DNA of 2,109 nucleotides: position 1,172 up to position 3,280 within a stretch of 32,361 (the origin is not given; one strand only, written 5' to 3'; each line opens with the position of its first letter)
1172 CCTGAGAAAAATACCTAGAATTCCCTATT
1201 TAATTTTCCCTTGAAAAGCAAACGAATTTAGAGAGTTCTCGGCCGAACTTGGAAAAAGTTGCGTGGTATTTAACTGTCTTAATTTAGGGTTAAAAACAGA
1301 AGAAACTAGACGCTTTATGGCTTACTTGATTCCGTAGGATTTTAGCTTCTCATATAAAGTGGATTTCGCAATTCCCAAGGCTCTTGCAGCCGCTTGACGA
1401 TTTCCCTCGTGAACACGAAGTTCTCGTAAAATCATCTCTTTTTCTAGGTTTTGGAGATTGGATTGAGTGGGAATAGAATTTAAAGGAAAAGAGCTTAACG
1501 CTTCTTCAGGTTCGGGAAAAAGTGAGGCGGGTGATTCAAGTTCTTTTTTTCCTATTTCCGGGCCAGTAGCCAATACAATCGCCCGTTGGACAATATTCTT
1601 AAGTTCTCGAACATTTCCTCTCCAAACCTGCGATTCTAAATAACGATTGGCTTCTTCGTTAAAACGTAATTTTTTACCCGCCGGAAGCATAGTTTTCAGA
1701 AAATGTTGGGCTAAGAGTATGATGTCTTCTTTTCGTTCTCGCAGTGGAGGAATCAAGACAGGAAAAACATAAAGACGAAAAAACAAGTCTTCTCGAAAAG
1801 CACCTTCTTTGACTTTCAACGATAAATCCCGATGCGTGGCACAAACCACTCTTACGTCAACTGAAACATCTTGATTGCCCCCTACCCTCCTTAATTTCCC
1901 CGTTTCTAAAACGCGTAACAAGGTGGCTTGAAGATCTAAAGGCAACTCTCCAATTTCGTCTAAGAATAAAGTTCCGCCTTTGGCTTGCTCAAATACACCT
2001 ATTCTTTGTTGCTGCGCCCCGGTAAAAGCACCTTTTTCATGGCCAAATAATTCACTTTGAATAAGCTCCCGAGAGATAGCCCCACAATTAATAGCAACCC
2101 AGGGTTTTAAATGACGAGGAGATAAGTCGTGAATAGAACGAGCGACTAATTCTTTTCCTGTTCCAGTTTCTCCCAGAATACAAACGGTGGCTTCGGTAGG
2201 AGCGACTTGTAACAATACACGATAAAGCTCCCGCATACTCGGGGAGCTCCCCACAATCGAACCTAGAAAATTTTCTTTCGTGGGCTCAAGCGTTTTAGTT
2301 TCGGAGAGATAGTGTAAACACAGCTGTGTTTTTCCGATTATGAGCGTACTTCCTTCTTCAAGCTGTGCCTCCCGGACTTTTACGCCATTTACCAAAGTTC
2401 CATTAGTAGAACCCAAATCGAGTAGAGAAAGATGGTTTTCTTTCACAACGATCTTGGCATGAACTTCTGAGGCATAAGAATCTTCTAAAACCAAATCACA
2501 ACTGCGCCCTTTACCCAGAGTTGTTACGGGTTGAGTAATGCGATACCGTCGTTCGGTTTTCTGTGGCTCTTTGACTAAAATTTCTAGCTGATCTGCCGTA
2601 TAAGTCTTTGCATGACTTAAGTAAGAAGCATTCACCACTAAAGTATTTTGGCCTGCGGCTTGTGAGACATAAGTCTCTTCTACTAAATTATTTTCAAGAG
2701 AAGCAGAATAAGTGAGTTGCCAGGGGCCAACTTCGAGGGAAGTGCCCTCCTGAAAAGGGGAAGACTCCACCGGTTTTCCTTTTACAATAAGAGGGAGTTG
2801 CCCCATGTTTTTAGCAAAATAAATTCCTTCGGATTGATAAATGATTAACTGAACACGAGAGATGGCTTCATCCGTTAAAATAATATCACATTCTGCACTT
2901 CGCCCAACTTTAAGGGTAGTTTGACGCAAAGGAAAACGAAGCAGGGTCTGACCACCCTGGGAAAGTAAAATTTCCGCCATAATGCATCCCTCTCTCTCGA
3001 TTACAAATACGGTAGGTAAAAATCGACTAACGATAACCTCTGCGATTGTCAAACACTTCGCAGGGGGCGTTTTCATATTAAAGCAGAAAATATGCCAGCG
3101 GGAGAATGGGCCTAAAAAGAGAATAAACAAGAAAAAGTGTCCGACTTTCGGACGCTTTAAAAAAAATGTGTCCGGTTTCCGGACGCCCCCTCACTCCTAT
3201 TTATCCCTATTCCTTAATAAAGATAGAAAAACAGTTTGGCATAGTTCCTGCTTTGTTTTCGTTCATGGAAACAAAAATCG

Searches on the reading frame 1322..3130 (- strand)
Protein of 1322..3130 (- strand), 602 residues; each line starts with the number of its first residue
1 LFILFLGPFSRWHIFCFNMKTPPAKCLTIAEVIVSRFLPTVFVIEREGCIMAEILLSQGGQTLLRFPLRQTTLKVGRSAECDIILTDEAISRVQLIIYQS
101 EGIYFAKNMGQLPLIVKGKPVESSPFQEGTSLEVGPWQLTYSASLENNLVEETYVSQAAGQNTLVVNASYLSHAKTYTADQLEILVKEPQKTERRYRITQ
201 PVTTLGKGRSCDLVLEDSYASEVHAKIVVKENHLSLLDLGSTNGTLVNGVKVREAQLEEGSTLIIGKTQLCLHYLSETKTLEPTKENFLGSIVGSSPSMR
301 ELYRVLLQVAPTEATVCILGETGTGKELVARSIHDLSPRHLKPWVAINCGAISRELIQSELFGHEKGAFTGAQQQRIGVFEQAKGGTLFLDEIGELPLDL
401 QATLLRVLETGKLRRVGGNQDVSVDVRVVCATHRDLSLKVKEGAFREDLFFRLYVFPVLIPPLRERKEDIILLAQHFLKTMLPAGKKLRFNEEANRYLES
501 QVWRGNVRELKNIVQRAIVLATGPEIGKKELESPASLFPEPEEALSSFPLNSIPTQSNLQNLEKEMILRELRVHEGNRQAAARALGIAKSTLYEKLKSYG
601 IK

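Call 3: search_protein_families(library=pfam, proteins=[window:1322-3130:-], max_evalue=0.1)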
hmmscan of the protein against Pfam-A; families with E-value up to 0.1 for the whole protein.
window:1322-3130:- (602 aa): 12 families
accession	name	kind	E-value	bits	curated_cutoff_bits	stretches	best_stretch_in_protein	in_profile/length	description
PF00158.32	Sigma54_activat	-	2.1e-69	233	20.2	1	292-458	1-167/168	Sigma-54 interaction domain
PF16697.10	Yop-YscD_cpl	-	1.6e-26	92.8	33.2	2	196-273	12-91/94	Inner membrane component of T3SS, cytoplasmic domain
PF00498.31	FHA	-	7.4e-25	87.6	20.7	2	203-266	1-67/67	FHA domain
PF14532.12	Sigma54_activ_2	-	1.7e-20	74.1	25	1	293-463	1-138/138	Sigma-54 interaction domain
PF25601.1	AAA_lid_14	-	7.2e-19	67.8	27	1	464-533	1-72/87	AAA+ ATPase lid domain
PF02954.25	HTH_8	-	2.8e-10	40.2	22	1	560-599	3-42/42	Bacterial regulatory protein, Fis family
PF07728.20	AAA_5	-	1.7e-07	31.8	22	1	316-433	2-122/139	AAA domain (dynein-related subfamily)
PF18024.7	HTH_50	-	5.9e-06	26.3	27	1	559-602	8-50/50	Helix-turn-helix domain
PF07724.20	AAA_2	-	2.1e-05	25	27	1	314-425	4-115/166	AAA domain (Cdc48 subfamily)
PF01078.27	Mg_chelatase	-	0.00041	20.2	20.3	1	315-420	24-142/207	Magnesium chelatase, subunit ChlI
PF00004.35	AAA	-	0.0023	18.8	21.2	1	316-438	1-112/131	ATPase family associated with various cellular activities (AAA)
PF13556.12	HTH_30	-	0.04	14.2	27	1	568-597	5-34/59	PucR C-terminal helix-turn-helix domain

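Call 7: search_protein_families(library=ncbifam, proteins=[window:1322-3130:-], max_evalue=1)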
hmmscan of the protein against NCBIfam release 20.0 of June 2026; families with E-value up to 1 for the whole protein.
window:1322-3130:- (602 aa): 41 families (the best 25 are shown)
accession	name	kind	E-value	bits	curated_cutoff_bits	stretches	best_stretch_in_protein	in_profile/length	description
TIGR01818.1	ntrC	equivalog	1.5e-100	337.2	558.6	1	288-598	132-462/463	nitrogen regulation protein NR(I)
NF041552.1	TF_PrdR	equivalog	1.3e-99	334.2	795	1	271-600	250-577/577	sigma-54 dependent transcriptional regulator PrdR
TIGR02915.1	PEP_resp_reg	equivalog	2.8e-99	333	502.6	1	276-602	124-445/445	PEP-CTERM-box response regulator transcription factor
NF003451.0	PRK05022.1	equivalog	1.5e-98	330.8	476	1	287-601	187-510/512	nitric oxide reductase transcriptional regulator NorR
TIGR01817.1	nifA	equivalog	2.5e-98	330.2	528.85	1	259-532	165-439/534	nif-specific transcriptional activator NifA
NF038308.1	RNA_repair_RtcR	equivalog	2.9e-96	323.4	650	1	181-600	74-517/530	RNA repair transcriptional activator RtcR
NF008469.0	PRK11361.1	equivalog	1.9e-92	310.4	714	1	290-602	143-457/461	acetoacetate metabolism transcriptional regulator AtoC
NF050807.1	TransRegFlbDCaul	equivalog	1.3e-91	307.8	750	1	292-599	120-438/454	sigma-54-dependent transcriptional regulator FlbD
TIGR02329.1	propionate_PrpR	equivalog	2.2e-89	300.5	499.2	1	284-597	206-525/526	propionate catabolism operon regulatory protein PrpR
NF041946.1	LuxO_transreg_Vib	equivalog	1.1e-87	294.8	800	1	287-599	130-460/463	quorum-sensing sigma-54 dependent transcriptional regulator LuxO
NF011953.0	PRK15424.1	equivalog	2.6e-85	287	703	1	284-598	213-533/538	propionate catabolism operon regulatory protein PrpR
NF007689.0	PRK10365.1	equivalog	2.7e-84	283.5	760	1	291-596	140-439/441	sigma-54-dependent response regulator transcription factor ZraR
NF008176.1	PRK10923.1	equivalog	3.1e-84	283.2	620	1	273-601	121-468/469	nitrogen regulation protein NR(I)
TIGR02974.1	phageshock_pspF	equivalog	2.5e-81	273.5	443.55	1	292-521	1-233/336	phage shock protein operon transcriptional activator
NF011958.0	PRK15429.1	equivalog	1.2e-79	268.8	830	1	273-601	363-686/692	formate hydrogenlyase transcriptional activator FlhA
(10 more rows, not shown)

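Call 8: search_protein_families(library=padloc, proteins=[window:1322-3130:-], max_evalue=1)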
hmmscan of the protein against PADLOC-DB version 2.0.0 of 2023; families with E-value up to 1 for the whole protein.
window:1322-3130:- (602 aa): 5 families
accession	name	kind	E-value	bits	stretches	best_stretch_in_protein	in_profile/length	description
PDLC01995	RtcR_PspF2--CARF_AAA_HTH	-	2.3e-115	384.5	1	274-602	151-481/481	-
PDLC01993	RtcR--CARF_AAA_HTH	-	9.1e-56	187.4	1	290-532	180-433/523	-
PDLC01994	RtcR_PspF1--CARF_AAA_HTH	-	7.3e-54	181.6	1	273-598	145-467/468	-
PDLC04606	PDC-M37B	-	0.0029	14.8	1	316-418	177-278/390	-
PDLC04605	PDC-M37B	-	0.048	10.7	1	316-479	307-468/518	-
